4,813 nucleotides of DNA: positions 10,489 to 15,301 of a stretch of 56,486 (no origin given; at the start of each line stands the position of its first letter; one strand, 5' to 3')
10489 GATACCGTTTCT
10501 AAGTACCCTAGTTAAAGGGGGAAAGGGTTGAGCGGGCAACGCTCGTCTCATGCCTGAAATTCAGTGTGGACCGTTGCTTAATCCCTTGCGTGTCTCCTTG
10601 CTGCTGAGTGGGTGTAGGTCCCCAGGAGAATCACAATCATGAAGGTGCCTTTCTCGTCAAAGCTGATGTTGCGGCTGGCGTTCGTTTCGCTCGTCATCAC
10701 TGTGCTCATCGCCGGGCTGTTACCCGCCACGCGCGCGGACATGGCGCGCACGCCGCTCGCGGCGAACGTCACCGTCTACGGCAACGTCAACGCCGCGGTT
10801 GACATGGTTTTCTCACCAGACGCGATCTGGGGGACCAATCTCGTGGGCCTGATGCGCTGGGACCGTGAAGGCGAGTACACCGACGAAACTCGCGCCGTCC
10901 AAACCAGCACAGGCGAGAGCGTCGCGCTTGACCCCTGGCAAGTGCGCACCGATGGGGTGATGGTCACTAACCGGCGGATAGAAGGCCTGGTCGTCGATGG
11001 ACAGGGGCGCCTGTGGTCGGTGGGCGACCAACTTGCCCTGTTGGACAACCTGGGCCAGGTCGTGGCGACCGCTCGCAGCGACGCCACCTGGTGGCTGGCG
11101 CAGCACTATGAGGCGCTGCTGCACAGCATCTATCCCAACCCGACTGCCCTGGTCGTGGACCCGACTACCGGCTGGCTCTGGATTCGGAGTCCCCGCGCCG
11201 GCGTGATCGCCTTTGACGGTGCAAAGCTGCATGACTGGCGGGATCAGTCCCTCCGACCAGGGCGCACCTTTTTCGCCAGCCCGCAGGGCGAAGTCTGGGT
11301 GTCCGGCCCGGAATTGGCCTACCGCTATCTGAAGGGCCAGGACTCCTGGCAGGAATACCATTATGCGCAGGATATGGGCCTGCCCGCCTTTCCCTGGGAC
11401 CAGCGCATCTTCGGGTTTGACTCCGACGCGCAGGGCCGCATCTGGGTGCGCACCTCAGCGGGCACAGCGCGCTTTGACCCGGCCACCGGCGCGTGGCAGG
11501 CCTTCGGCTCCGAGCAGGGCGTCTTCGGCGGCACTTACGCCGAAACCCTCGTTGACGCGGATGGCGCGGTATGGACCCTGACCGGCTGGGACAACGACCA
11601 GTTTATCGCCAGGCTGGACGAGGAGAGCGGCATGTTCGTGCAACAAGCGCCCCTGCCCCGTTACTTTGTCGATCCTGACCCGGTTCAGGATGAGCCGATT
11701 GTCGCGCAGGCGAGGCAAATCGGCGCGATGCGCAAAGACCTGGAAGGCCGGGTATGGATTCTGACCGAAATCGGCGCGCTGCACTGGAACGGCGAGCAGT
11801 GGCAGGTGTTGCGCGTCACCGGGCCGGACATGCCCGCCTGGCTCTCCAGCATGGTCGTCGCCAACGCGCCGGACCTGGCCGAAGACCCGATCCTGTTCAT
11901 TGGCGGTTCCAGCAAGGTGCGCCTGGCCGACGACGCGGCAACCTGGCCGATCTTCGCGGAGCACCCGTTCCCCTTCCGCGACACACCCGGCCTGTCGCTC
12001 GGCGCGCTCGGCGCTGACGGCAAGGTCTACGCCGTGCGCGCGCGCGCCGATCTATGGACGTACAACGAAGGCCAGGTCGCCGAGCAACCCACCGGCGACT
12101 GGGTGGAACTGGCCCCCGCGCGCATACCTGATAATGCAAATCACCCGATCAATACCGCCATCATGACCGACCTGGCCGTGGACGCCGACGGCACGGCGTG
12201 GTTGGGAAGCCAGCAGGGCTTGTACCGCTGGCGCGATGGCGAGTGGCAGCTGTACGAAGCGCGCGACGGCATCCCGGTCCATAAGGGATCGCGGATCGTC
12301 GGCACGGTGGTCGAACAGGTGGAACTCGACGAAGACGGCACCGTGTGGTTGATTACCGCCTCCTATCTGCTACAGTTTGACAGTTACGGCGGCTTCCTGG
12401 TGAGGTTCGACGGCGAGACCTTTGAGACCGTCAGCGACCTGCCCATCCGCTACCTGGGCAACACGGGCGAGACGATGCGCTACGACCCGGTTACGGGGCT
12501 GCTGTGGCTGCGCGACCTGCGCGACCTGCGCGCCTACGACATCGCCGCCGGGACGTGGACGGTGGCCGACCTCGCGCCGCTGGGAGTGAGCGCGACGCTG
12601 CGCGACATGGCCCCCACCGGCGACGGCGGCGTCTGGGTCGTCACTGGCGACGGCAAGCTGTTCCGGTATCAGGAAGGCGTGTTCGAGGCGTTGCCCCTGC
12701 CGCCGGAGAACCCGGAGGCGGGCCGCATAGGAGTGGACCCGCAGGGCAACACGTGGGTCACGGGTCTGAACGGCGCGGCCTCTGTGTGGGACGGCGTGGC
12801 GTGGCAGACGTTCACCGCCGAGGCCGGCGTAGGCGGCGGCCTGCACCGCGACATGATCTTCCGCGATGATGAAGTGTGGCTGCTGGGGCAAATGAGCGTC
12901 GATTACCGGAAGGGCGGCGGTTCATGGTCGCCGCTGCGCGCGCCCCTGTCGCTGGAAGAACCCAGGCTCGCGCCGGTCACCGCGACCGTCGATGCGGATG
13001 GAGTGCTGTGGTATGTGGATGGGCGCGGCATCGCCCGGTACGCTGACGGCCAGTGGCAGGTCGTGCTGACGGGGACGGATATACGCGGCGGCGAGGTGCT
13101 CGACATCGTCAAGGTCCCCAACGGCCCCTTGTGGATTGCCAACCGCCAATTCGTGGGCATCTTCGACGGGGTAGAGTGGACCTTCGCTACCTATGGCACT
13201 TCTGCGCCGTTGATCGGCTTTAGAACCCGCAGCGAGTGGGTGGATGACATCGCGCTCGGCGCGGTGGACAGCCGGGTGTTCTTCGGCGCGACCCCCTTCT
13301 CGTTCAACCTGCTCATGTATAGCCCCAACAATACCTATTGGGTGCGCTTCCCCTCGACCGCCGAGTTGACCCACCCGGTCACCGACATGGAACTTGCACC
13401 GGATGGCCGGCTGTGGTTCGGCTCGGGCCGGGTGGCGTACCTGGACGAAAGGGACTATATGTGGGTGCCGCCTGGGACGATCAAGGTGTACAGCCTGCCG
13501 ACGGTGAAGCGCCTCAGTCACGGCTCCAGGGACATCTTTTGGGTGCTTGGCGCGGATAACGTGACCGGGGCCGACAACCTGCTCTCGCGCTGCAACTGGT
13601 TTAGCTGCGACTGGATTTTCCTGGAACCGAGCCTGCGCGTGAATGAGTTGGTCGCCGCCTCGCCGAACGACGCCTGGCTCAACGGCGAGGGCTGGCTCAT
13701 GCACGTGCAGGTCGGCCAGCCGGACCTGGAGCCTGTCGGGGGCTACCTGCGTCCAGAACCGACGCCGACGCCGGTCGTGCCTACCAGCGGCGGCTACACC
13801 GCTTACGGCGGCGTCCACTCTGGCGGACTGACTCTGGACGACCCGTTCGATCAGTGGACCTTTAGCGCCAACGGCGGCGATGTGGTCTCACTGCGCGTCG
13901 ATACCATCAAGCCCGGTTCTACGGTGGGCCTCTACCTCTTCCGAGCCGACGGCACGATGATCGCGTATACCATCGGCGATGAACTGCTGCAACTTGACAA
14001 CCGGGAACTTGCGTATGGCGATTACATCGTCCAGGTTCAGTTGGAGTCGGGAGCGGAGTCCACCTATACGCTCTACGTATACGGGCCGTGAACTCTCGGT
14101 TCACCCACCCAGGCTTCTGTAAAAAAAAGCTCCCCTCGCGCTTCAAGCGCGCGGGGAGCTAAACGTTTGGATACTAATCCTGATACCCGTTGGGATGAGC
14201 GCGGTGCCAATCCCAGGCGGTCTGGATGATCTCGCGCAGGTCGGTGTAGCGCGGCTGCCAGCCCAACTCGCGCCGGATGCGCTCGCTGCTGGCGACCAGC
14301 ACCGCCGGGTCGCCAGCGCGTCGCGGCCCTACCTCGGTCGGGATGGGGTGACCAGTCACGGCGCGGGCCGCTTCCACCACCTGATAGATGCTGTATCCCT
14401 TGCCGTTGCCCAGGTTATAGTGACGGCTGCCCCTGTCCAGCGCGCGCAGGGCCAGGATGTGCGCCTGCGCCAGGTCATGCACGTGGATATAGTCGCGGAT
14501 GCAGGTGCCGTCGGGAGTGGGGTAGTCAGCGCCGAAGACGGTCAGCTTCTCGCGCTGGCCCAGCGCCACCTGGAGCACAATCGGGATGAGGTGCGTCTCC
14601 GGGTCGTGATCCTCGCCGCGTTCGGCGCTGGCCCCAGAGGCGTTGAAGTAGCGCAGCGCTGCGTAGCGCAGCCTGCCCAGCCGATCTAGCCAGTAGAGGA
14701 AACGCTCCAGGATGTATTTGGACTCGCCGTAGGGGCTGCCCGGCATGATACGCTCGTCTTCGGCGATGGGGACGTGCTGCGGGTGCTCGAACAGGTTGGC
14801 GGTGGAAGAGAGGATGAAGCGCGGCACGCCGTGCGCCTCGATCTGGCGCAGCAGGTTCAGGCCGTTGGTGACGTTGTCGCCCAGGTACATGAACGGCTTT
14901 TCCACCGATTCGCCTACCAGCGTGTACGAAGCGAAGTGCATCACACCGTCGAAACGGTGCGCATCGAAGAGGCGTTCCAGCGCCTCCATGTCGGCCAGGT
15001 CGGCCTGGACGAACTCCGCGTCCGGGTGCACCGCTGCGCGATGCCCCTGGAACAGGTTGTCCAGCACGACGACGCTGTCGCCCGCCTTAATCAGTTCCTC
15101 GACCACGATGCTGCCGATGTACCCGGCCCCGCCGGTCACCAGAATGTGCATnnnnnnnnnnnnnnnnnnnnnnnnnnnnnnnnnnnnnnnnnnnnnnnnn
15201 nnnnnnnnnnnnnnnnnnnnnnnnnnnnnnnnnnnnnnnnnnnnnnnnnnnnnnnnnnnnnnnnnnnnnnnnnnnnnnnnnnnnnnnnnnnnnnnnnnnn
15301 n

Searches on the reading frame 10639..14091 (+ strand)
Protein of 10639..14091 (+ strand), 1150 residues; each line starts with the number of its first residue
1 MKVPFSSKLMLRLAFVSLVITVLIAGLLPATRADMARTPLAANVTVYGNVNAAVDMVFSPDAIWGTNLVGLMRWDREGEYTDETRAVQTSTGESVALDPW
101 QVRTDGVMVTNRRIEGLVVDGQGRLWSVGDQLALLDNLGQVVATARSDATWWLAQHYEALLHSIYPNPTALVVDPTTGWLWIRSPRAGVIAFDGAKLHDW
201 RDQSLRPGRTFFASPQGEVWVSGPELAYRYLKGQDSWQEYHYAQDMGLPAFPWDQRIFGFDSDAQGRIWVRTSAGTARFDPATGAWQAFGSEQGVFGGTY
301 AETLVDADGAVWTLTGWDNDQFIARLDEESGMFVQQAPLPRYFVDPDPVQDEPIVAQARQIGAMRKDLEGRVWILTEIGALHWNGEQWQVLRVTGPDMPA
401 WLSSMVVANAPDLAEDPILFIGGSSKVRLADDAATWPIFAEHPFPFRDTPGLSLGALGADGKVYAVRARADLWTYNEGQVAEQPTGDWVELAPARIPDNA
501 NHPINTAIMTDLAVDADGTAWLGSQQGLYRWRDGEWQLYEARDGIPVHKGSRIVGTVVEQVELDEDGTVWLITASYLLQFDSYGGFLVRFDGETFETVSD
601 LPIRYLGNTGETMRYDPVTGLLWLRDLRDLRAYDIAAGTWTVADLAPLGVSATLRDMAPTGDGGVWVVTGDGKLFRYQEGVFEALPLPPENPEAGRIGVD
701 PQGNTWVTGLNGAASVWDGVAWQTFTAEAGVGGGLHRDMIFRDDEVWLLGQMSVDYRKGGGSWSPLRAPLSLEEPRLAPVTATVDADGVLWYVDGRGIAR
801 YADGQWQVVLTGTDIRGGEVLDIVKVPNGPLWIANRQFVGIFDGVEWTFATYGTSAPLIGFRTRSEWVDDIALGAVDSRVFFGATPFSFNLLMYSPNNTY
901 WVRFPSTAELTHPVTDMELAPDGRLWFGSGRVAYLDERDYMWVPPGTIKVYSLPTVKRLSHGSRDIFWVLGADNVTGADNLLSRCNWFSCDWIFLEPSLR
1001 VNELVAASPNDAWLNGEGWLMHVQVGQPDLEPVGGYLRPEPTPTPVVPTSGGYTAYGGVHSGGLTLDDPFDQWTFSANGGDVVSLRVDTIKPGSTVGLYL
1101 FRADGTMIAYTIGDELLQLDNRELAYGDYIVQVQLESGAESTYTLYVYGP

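Call 48: search_protein_families(library=pfam, proteins=[window:10639-14091:+], max_evalue=0.00001)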
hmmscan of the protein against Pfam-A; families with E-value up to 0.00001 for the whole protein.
window:10639-14091:+ (1150 aa): 1 family
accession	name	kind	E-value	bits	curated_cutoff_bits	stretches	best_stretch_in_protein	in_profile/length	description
PF07494.17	Reg_prop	-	3.3e-10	39.4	20.4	0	913-930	6-23/24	Two component regulator propeller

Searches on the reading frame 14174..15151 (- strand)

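Call 48: search_protein_families(library=pfam, proteins=[window:14174-15151:-], max_evalue=0.00001)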
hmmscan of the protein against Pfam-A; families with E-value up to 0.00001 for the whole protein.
window:14174-15151:- (325 aa): 7 families
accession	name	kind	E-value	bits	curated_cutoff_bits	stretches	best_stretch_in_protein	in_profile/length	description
PF01370.27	Epimerase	-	2.1e-51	175.1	20.9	1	3-248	1-240/240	NAD dependent epimerase/dehydratase family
PF16363.11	GDP_Man_Dehyd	-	6.3e-46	157.8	27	1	4-309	1-329/332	GDP-mannose 4,6 dehydratase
PF04321.23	RmlD_sub_bind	-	4.4e-13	49.4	27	1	1-151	1-135/287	RmlD substrate binding domain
PF01073.25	3Beta_HSD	-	3.4e-12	46.4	22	1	4-149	1-154/280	3-beta hydroxysteroid dehydrogenase/isomerase family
PF05368.20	NmrA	-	2.2e-09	37.8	27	1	2-119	4-109/298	NmrA-like family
PF02719.21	Polysacc_synt_2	-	9.3e-09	35.3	20.2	1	3-170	1-170/293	Polysaccharide biosynthesis protein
PF13460.12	NAD_binding_10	-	1.5e-07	31.9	27.2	1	7-130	1-112/184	NAD(P)H-binding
